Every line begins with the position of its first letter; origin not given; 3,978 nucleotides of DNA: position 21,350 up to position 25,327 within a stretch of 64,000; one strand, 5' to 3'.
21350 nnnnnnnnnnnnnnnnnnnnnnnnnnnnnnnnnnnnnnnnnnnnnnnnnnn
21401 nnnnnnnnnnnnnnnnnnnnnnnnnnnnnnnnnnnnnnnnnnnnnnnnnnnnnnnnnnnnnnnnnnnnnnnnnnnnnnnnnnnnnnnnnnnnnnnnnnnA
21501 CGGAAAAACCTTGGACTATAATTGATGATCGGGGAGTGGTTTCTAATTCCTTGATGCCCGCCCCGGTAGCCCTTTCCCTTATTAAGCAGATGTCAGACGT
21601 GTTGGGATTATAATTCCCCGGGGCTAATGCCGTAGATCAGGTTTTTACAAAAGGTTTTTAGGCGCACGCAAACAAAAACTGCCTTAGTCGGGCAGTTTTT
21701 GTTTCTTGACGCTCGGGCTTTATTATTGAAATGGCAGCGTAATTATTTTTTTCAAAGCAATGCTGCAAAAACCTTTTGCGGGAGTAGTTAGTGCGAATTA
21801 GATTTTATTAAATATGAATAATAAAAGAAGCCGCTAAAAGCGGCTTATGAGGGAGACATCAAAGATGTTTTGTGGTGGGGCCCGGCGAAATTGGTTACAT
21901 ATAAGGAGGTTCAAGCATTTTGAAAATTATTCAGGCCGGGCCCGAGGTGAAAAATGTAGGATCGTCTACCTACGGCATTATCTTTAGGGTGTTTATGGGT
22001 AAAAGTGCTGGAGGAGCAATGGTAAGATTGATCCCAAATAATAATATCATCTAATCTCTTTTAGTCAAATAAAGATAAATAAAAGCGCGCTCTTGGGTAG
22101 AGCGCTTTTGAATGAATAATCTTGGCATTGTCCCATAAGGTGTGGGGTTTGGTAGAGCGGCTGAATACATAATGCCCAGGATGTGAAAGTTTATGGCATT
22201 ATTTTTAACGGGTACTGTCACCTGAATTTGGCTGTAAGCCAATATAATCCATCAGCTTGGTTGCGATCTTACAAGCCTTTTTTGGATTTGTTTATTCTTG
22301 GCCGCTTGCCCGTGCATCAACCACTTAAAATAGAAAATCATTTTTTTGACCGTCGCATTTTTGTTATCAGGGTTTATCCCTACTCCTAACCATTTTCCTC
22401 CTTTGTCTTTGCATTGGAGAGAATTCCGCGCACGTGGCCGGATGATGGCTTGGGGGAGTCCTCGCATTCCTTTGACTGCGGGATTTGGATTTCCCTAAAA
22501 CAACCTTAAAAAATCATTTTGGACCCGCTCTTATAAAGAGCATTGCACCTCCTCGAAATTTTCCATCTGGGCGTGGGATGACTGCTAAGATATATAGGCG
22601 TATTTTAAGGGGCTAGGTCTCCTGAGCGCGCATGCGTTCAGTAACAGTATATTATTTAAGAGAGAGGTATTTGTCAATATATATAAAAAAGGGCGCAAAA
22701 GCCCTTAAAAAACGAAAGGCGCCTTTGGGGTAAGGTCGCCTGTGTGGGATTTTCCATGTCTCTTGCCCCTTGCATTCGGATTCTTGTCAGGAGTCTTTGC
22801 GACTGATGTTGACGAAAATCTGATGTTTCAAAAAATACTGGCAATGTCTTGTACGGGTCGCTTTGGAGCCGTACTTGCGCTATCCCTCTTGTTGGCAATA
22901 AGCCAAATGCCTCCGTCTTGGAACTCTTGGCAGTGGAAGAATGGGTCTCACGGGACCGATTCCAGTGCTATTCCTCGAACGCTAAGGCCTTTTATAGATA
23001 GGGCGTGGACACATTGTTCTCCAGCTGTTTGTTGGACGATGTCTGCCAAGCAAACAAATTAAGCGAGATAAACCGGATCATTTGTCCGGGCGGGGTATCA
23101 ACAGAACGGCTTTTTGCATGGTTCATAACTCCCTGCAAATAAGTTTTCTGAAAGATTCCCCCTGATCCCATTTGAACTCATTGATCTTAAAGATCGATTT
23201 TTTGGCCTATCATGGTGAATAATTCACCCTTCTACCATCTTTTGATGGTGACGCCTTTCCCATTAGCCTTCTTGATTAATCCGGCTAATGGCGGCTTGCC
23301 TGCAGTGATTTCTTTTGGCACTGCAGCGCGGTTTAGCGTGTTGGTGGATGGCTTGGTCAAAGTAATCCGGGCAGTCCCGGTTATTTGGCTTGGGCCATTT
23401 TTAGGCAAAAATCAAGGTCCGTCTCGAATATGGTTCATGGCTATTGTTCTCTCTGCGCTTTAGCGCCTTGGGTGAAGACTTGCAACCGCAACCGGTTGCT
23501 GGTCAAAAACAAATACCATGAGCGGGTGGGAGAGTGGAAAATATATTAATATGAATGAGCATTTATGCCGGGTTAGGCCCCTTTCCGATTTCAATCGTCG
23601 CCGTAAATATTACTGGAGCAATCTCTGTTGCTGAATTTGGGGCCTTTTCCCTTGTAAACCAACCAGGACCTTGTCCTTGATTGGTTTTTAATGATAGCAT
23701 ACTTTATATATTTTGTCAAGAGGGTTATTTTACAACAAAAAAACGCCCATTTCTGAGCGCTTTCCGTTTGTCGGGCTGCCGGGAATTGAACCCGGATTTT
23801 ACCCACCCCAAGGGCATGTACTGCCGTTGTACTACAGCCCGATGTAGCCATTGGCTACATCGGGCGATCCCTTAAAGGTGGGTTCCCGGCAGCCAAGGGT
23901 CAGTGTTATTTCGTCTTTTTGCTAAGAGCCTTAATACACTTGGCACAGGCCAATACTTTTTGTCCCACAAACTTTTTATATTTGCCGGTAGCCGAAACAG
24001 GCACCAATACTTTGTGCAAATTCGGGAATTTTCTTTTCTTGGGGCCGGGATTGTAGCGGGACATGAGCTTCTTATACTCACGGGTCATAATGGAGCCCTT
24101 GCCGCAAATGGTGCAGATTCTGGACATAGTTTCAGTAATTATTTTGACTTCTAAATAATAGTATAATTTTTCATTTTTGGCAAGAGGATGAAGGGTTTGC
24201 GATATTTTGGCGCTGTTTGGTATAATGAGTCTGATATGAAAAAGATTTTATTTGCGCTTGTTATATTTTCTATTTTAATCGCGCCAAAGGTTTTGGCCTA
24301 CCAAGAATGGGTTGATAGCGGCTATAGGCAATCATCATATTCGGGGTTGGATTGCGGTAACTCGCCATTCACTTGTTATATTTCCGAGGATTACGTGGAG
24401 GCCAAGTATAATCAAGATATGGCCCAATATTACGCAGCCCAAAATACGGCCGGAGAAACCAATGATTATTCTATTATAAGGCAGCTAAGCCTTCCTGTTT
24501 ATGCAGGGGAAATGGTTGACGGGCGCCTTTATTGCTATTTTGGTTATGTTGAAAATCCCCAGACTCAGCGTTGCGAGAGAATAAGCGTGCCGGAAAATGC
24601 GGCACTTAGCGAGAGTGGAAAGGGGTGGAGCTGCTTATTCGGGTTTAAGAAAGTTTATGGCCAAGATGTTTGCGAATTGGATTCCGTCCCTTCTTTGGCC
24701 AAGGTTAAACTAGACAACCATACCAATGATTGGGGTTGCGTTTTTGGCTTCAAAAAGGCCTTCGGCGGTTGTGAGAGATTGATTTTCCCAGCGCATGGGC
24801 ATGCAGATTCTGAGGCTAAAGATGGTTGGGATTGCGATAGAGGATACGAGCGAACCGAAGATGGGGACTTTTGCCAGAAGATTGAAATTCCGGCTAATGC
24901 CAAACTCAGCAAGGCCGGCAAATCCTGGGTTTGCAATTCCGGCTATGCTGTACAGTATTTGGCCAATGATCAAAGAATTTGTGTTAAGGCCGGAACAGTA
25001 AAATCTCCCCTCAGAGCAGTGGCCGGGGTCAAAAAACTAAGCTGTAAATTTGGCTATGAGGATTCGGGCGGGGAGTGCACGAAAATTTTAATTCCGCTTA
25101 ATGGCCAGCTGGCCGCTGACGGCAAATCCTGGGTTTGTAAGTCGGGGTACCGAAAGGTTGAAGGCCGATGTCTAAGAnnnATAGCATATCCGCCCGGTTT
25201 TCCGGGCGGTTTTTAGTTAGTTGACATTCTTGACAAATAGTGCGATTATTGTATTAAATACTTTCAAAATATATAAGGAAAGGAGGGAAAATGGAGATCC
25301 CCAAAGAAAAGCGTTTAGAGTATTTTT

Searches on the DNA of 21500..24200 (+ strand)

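Call 84: search_rna_families(source=window, start=21500, end=24200, threshold=evalue, max_evalue=1)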
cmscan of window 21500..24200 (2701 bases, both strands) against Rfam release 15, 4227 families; matches with E-value up to 1: 8.
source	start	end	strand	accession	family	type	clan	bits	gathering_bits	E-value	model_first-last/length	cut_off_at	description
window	23771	23841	-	RF00005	tRNA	Gene; tRNA;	CL00001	60.2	29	6.4e-12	1-71/71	no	tRNA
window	23734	23845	-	RF02435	SpF41_sRNA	Gene; sRNA;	-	37.5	52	0.0012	1-105/105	no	Streptococcus sRNA SpF41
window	24090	24196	+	RF03693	MIR1919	Gene; miRNA;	-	23.1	85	0.17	1-123/123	no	MIR1919 microRNA precursor family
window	21670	21707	-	RF00125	IS128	Gene; sRNA;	-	21.2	80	0.23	161-198/209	no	IS128 RNA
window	23770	23841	+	RF04354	Plastid-ycf2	Cis-reg;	-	21.2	65.7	0.37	1-75/75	no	Plastid-ycf2 5UTR RNA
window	23631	23755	-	RF03483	MIR319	Gene; miRNA;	-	21.1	54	0.34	1-92/92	no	MIR319 microRNA precursor family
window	21670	21704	+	RF00125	IS128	Gene; sRNA;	-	19.6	80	0.56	164-198/209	no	IS128 RNA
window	21709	21850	+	RF02601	BASRCI337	Gene; sRNA;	-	15.8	229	0.86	1-191/191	no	Brucella sRNA CI337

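Call 100: search_dna_similar(query=window:21800-23740:+, collection=phages, mode=distant, max_rows=10)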
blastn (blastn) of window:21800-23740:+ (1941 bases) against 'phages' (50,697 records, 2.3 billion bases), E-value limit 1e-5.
No match.

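Call 101: search_dna_similar(query=window:21800-23740:+, collection=plasmids, mode=distant, max_rows=10)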
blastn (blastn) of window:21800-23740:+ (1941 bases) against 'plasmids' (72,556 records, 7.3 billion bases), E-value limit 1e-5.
No match.

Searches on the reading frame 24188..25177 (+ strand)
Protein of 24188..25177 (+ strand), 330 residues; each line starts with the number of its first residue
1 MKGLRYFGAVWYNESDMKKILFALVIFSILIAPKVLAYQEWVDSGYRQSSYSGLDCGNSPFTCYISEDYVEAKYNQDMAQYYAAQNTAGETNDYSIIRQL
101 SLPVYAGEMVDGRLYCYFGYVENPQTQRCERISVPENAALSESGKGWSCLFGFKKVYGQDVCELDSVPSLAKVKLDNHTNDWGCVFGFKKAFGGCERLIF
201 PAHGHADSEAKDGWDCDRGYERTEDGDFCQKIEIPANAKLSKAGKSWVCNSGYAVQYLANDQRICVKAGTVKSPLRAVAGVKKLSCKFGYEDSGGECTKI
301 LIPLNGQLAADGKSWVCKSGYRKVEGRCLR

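Call 58: search_protein_families(library=pfam, proteins=[window:24188-25177:+], max_evalue=0.001)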
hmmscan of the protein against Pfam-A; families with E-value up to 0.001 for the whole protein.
window:24188-25177:+ (330 aa): 2 families
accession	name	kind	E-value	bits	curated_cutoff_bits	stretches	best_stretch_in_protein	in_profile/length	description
PF12946.13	EGF_MSP1_1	-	8.4e-06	26.1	27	0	314-329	22-37/37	MSP1 EGF domain 1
PF11410.13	Antifungal_pept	-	0.00012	22.3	22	0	235-265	2-32/33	Antifungal peptide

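Call 73: search_protein_families(library=pfam, proteins=[window:24188-25177:+], max_evalue=0.01)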
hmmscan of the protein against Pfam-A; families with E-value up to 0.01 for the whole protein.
window:24188-25177:+ (330 aa): 2 families
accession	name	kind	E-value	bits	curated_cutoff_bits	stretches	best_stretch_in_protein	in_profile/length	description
PF12946.13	EGF_MSP1_1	-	8.4e-06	26.1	27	0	314-329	22-37/37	MSP1 EGF domain 1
PF11410.13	Antifungal_pept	-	0.00012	22.3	22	0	235-265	2-32/33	Antifungal peptide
